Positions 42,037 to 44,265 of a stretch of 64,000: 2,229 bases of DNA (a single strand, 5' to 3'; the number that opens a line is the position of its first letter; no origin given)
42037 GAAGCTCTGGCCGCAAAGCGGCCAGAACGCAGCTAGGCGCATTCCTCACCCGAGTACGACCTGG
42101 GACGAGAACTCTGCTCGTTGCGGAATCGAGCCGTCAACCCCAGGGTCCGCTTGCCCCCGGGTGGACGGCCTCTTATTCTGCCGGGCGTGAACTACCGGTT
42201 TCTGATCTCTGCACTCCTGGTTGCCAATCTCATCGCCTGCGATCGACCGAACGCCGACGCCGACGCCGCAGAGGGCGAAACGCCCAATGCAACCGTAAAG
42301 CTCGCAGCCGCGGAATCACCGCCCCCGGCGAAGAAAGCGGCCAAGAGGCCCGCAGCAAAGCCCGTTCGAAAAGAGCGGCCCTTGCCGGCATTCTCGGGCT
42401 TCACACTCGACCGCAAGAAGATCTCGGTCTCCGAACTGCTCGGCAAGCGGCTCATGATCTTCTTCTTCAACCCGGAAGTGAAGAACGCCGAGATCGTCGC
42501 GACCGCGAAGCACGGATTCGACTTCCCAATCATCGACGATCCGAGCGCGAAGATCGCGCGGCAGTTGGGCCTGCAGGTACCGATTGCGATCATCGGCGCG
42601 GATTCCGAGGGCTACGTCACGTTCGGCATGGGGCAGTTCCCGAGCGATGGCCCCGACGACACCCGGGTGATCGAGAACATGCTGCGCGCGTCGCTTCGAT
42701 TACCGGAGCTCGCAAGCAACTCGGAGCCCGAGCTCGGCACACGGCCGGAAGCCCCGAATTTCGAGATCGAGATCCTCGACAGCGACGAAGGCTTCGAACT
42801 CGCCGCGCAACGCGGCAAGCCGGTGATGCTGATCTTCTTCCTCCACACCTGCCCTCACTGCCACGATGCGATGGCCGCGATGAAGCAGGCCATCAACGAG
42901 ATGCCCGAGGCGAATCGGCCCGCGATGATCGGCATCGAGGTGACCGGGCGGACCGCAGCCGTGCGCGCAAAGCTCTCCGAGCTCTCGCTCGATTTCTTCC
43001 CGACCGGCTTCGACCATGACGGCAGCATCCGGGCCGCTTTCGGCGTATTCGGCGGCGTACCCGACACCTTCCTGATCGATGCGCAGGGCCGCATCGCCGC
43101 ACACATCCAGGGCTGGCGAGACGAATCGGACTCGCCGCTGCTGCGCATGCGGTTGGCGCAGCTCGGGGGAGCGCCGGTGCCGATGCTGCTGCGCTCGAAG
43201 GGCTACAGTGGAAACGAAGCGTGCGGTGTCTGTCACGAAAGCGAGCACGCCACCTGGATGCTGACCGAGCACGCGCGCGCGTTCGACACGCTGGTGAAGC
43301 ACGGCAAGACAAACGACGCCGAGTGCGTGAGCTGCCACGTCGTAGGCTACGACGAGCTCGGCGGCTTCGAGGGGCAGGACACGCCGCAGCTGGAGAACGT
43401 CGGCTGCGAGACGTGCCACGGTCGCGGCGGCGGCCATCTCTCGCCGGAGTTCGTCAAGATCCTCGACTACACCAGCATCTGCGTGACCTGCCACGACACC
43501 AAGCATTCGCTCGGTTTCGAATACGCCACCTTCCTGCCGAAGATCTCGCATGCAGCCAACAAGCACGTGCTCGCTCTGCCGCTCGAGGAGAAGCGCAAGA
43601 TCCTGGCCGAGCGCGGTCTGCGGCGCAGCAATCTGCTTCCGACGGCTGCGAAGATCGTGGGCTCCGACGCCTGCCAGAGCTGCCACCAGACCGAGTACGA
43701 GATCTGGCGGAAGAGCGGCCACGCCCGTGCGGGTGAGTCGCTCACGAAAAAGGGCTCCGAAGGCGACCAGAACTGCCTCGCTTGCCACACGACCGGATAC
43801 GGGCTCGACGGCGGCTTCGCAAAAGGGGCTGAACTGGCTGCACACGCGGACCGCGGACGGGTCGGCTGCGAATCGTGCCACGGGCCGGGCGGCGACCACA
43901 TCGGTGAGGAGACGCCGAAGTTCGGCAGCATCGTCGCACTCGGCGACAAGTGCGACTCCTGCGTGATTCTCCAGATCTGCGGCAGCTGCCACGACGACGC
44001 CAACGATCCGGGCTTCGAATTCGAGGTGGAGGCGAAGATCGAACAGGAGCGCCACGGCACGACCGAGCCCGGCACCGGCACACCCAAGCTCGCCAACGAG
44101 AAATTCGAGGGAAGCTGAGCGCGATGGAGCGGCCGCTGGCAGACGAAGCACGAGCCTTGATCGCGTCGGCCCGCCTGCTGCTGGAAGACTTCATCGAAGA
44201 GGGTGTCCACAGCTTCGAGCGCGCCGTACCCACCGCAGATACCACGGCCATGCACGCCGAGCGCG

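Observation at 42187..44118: Lipoprotein fusing two thioredoxin-like domains (one Cys-less, one CPHC) to two tandem tetrahaem cytochrome c modules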

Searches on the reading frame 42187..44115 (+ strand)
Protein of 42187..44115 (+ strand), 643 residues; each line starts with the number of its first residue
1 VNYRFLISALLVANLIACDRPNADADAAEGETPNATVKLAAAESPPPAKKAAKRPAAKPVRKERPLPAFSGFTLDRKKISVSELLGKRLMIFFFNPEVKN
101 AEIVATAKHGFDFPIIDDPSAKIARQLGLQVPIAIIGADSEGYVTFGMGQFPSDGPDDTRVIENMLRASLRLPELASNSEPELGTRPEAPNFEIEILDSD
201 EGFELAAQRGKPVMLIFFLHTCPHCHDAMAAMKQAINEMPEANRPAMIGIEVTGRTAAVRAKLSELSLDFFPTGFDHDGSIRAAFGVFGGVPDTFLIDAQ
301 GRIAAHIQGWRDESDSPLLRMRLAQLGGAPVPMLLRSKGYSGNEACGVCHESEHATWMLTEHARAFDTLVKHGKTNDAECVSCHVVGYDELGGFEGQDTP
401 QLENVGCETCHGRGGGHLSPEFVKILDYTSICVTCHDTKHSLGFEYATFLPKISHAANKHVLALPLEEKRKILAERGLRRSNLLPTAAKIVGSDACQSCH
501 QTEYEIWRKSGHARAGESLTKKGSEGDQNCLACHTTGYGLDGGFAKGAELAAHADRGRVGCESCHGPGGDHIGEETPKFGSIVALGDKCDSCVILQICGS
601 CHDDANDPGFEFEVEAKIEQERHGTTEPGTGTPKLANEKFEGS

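Call 3: search_protein_families(library=pfam, proteins=[window:42187-44115:+], max_evalue=1)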
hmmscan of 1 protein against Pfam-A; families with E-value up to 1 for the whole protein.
window:42187-44115:+ (643 aa): 12 families
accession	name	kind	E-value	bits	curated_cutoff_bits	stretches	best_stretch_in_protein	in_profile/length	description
PF13435.11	Cytochrome_C554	-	2.4e-26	92.9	20.8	2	495-566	1-84/84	Cytochrome c554 and c-prime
PF00578.27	AhpC-TSA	-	6.1e-19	68.6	26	1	188-305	4-123/124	AhpC/TSA family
PF22113.1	Mtrc-MtrF_II-IV_dom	-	5.8e-13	49.2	30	2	405-570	7-168/176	Outer membrane cytochrome MtrC/MtrF-like, domains II/IV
PF14522.11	Cytochrome_C7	-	2.7e-12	46.8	24.8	4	494-565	14-66/67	Cytochrome c7 and related cytochrome c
PF08534.16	Redoxin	-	3.7e-11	43.4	26.6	1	189-311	6-136/148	Redoxin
PF14537.11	Cytochrom_c3_2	-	3.1e-08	34.4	25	3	488-535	21-65/79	Cytochrome c3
PF13098.12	Thioredoxin_2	-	0.00024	21.9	27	1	206-309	1-93/104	Thioredoxin-like domain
PF09699.15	Paired_CXXCH_1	-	0.001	19.1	20.6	2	491-535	4-37/41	Doubled CXXCH motif (Paired_CXXCH_1)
PF13899.12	Thioredoxin_7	-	0.0016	19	27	1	198-226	5-33/83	Thioredoxin-like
PF13905.12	Thioredoxin_8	-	0.0033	18.2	27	1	210-303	1-94/94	Thioredoxin-like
PF02085.21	Cytochrom_CIII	-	0.57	11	22.9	0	404-456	30-71/101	Class III cytochrome C family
PF13192.12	Thioredoxin_3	-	0.89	10.1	24.8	0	220-239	8-27/76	Thioredoxin domain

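Call 4: search_protein_families(library=ncbifam, proteins=[window:42187-44115:+], max_evalue=1)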
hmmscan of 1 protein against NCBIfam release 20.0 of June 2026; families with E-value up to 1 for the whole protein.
window:42187-44115:+ (643 aa): 15 families
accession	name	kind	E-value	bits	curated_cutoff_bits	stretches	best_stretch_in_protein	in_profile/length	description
NF041198.1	UshA_like_PCGU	equivalog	4.9e-57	193.7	275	2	452-613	369-519/519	UshA-like (seleno)protein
NF043010.1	Cyt554_Nsmonas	equivalog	1.4e-17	63.9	400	2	338-414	26-118/238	cytochrome c-550 CycA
NF002854.0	PRK03147.1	subfamily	2.2e-13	50.5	170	1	187-311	40-160/176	thiol-disulfide oxidoreductase ResA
NF041028.1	decahem_GSU2203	exception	2e-10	40.4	325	4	526-607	35-113/317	GSU2203 family decaheme c-type cytochrome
NF011941.0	PRK15412.1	equivalog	1.1e-07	31.6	359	1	185-304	42-156/185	thiol:disulfide interchange protein DsbE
TIGR03508.1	decahem_SO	subfamily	2.1e-07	30.7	192.2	2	526-609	1-84/258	DmsE family decaheme c-type cytochrome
TIGR00385.1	dsbE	subfamily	4.4e-07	29.7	123.15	1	206-309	59-156/173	DsbE family thiol:disulfide interchange protein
NF041202.1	StoA_CxxC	exception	0.00069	19.5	210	1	205-307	47-148/163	endospore biogenesis thiol-disulfide oxidoreductase StoA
NF040886.1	cyt_C_like_Sec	equivalog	0.014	14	250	2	492-518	44-70/423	multiheme c-type cytochrome (seleno)protein ExtKL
NF047696.1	ThlDiSintTplARhiz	equivalog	0.026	14.3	230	1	202-309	89-199/219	thiol:disulfide interchange protein TlpA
NF006960.0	PRK09437.1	equivalog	0.034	14.1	140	0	188-289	9-107/156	thioredoxin-dependent thiol peroxidase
TIGR00411.1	redox_disulf_1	equivalog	0.088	12.9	92.75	1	216-253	5-42/82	MJ0307 family thioredoxin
TIGR02738.1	TrbB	equivalog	0.13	11.9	132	1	214-235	54-75/153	type-F conjugative transfer system pilin assembly thiol-disulfide isomerase TrbB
NF041837.1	rnfC_Methano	equivalog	0.14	10.9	650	1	66-109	184-226/438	Rnf electron transport complex subunit RnfC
NF041199.1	trx7_PDZ_seleno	equivalog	0.68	8.8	300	1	198-227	6-35/390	Trx7/PDZ domain-containing (seleno)protein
